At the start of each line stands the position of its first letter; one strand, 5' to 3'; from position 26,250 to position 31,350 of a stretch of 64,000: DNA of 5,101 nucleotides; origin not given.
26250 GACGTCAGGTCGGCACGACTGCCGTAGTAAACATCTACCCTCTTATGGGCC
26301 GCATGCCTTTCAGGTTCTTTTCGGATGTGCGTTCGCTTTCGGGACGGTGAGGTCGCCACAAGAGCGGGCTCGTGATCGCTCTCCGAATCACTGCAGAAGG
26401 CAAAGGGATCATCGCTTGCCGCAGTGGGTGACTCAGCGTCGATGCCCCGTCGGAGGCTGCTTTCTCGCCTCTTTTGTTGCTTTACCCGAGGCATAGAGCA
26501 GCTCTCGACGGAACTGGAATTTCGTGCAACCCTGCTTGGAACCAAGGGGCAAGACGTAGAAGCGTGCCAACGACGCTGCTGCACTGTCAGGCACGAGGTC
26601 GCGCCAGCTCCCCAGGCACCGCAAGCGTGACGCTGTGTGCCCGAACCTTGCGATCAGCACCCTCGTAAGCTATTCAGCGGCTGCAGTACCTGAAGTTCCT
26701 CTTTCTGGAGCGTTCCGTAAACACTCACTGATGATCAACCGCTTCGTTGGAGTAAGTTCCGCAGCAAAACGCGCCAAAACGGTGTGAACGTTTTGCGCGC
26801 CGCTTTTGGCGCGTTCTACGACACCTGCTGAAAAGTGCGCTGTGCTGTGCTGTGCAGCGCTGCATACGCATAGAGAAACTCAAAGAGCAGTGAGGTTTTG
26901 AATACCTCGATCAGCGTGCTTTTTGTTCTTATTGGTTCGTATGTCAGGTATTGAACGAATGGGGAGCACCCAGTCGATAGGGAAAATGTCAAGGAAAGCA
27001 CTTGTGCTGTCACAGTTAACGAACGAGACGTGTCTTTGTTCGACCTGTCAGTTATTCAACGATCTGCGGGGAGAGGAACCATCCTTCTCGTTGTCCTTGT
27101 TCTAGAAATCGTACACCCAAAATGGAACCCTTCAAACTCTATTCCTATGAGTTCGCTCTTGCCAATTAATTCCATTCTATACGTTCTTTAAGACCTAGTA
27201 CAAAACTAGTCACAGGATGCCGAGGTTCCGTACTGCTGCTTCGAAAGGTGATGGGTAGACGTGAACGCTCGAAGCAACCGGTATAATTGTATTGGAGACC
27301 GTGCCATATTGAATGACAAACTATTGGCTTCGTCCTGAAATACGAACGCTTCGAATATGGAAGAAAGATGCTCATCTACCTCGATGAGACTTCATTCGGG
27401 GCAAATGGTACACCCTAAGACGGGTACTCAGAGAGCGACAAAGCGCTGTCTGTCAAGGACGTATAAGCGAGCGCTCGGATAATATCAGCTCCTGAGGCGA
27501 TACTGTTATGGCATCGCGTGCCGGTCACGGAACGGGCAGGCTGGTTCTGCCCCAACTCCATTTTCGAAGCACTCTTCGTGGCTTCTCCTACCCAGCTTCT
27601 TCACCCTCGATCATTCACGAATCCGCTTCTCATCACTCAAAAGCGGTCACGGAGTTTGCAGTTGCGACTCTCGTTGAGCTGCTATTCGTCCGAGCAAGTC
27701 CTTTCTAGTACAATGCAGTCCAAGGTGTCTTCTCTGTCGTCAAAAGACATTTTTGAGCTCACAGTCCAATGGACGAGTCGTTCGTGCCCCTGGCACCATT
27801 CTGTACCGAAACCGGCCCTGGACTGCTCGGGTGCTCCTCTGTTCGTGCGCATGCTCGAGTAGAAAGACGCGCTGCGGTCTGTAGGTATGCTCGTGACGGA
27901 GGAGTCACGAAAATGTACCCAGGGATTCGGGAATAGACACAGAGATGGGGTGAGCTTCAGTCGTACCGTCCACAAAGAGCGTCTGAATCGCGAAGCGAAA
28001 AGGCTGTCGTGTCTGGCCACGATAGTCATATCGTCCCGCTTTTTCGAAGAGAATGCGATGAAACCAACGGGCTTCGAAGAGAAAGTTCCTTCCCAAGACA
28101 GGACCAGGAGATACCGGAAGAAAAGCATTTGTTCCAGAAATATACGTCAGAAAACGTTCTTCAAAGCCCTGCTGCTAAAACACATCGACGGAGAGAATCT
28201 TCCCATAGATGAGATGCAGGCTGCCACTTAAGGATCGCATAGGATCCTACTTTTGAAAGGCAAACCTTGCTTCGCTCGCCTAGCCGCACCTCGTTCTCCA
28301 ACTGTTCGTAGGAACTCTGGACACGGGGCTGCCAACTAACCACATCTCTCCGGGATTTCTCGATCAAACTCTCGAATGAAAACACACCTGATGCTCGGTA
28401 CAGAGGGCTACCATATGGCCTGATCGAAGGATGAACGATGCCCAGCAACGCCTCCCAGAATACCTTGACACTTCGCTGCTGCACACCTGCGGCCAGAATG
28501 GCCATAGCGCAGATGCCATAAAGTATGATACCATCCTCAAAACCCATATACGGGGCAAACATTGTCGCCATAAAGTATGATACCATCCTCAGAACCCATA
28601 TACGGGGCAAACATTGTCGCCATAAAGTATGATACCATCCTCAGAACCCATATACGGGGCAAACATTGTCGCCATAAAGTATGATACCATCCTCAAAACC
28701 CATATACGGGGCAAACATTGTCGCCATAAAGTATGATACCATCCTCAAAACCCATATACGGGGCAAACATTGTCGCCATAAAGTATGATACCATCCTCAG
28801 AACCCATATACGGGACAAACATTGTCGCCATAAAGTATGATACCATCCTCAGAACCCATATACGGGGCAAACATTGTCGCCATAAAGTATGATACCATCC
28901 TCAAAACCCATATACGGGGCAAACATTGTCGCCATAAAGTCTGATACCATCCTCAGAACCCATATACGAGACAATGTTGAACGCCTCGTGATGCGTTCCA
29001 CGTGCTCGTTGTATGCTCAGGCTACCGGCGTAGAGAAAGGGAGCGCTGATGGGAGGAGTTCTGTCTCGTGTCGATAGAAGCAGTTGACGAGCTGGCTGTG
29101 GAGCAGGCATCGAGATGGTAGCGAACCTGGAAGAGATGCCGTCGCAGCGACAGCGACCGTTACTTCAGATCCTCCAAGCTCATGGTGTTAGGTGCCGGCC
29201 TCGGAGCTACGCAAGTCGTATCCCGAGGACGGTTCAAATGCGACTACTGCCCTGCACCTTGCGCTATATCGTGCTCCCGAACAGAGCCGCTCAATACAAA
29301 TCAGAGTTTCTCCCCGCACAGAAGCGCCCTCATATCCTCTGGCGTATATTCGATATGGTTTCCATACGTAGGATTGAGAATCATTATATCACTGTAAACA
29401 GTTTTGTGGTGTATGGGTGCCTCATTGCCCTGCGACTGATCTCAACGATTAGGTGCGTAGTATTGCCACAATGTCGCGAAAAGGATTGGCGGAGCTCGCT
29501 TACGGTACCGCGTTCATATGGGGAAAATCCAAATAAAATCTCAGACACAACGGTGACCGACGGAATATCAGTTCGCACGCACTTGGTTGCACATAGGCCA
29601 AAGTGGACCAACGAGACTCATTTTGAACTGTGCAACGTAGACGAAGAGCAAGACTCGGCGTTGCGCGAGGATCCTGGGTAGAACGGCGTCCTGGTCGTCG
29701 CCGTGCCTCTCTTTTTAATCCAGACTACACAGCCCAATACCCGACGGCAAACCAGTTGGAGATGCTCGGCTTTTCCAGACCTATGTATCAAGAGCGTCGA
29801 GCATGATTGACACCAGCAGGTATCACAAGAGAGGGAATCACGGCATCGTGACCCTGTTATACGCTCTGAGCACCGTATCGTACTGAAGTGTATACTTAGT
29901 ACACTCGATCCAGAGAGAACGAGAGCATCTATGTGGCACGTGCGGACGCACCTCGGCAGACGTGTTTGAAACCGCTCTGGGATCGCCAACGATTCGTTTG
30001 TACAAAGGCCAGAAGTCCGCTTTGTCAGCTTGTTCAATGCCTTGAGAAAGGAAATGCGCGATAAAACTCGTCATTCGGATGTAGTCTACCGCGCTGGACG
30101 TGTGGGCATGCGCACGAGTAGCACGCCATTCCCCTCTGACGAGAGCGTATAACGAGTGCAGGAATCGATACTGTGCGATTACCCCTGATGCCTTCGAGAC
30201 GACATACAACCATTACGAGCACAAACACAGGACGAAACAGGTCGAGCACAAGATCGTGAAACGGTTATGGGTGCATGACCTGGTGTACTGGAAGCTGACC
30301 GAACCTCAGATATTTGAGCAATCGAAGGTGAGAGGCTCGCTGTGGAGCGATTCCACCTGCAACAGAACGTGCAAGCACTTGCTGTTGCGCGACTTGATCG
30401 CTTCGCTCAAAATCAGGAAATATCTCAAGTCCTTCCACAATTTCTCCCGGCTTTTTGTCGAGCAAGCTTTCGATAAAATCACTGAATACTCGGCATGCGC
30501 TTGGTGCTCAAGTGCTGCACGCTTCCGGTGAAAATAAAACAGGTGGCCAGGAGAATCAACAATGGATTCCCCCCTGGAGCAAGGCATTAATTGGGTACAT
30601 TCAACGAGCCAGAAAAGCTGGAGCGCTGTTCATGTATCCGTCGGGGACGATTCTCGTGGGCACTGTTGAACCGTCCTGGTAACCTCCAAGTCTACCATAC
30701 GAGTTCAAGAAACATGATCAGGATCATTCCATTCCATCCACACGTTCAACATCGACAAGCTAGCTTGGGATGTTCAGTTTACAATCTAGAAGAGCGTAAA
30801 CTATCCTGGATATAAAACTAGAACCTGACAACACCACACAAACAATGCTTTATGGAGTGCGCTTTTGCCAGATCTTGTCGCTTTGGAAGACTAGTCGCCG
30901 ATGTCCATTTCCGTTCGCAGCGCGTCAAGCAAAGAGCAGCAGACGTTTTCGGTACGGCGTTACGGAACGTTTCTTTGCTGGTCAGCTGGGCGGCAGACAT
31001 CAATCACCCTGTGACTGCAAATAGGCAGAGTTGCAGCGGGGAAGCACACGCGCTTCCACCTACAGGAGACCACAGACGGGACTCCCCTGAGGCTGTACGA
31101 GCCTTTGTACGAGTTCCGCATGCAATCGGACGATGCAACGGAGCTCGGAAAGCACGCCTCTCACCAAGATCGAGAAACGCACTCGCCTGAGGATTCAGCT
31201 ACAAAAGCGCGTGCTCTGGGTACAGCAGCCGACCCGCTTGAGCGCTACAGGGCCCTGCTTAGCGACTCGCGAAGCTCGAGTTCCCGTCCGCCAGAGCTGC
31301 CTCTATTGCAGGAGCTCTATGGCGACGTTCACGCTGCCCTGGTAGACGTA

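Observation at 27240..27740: Decayed Tc1/mariner- or IS630-type DDE transposase inside an AT-rich gene-free island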

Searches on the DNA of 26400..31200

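Call 65: search_rna_families(source=window, start=26400, end=31200, threshold=evalue, max_evalue=1)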
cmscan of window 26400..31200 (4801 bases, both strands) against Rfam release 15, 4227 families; matches with E-value up to 1: 2.
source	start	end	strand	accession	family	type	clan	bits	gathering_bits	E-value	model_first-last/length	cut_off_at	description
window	26448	26510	-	RF00805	mir-351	Gene; miRNA;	-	20.7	70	0.62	1-75/75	no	mir-351 microRNA precursor family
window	30568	30662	-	RF02166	PVT1_3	Gene; lncRNA;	-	17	45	0.42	1-95/95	no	Pvt1 oncogene conserved region 3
